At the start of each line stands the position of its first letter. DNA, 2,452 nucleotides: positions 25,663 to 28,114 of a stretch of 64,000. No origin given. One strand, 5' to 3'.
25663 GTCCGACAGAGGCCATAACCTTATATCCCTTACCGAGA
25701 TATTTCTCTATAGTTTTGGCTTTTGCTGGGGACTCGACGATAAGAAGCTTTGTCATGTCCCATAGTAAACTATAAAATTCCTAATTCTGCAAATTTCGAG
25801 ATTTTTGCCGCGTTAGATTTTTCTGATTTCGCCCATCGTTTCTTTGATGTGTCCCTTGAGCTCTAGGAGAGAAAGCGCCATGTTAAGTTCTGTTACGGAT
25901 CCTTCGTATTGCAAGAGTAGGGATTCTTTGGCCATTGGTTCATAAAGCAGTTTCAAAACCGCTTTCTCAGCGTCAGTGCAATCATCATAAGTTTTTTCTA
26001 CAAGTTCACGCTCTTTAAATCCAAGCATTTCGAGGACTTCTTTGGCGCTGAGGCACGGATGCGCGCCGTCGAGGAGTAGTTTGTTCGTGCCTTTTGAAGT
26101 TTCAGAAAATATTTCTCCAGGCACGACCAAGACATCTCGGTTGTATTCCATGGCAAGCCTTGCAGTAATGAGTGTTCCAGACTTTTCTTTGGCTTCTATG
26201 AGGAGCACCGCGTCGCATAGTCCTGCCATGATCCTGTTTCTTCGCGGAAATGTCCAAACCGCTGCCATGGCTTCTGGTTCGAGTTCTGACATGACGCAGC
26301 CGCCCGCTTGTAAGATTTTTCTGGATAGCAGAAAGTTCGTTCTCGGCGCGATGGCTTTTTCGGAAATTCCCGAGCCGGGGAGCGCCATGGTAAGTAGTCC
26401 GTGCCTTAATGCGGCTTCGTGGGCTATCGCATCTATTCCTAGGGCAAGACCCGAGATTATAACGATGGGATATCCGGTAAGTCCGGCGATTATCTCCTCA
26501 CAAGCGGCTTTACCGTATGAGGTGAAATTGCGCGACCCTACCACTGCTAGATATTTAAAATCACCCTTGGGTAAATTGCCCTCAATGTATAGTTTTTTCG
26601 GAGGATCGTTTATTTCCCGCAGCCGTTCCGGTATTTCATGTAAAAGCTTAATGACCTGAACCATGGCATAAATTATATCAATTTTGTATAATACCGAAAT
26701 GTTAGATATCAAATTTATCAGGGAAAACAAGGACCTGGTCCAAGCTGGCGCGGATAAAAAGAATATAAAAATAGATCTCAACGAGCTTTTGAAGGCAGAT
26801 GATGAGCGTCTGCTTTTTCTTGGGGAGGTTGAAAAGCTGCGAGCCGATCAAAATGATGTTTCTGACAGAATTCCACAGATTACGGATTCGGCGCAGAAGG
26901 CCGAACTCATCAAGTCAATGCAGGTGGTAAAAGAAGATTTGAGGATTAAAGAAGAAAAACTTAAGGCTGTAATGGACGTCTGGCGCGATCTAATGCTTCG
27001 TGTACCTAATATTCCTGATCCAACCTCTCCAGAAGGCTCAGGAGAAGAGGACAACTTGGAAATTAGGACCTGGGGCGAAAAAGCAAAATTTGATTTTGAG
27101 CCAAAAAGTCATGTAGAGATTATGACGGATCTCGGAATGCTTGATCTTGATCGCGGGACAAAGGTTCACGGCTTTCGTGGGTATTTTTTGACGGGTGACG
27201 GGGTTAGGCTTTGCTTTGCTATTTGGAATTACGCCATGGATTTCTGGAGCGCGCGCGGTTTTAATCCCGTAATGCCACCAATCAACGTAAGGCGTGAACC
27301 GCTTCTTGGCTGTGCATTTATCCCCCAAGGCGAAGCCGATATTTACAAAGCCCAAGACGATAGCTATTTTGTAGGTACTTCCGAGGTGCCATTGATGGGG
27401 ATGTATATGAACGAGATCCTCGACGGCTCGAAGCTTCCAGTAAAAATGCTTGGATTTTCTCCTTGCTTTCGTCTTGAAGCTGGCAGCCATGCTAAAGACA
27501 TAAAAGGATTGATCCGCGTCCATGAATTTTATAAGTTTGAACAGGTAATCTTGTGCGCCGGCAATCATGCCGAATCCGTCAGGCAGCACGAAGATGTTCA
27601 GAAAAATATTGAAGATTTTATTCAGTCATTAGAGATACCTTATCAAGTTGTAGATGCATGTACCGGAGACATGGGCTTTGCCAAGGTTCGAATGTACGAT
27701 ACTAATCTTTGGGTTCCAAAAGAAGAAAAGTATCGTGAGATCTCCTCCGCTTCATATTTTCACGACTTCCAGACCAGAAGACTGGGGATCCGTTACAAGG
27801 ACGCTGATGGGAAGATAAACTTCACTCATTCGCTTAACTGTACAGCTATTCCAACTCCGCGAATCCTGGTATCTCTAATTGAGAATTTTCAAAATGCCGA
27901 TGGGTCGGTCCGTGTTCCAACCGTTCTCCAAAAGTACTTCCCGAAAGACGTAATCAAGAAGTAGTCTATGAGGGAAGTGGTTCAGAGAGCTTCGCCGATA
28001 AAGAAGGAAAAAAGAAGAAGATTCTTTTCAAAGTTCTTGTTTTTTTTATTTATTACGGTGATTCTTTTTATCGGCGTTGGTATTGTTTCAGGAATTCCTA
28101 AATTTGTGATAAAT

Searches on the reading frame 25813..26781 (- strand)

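Call 27: search_protein_families(library=pfam, proteins=[window:25813-26781:-], max_evalue=0.001)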
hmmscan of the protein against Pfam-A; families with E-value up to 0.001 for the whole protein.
window:25813-26781:- (322 aa): 1 family
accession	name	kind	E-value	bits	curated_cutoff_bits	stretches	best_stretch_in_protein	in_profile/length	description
PF02481.21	DNA_processg_A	-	6.1e-63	212.3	29.6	1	48-242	15-209/212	DNA recombination-mediator protein A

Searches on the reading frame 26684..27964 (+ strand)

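Call 27: search_protein_families(library=pfam, proteins=[window:26684-27964:+], max_evalue=0.001)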
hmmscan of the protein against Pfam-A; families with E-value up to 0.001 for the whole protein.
window:26684-27964:+ (426 aa): 2 families
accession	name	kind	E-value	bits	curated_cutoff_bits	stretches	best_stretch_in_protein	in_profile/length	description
PF00587.30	tRNA-synt_2b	-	1.3e-30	107.2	29.3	1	225-401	9-178/179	tRNA synthetase class II core domain (G, H, P, S and T)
PF02403.27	Seryl_tRNA_N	-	2.1e-19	70.2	28.2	1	6-111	1-108/108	Seryl-tRNA synthetase N-terminal domain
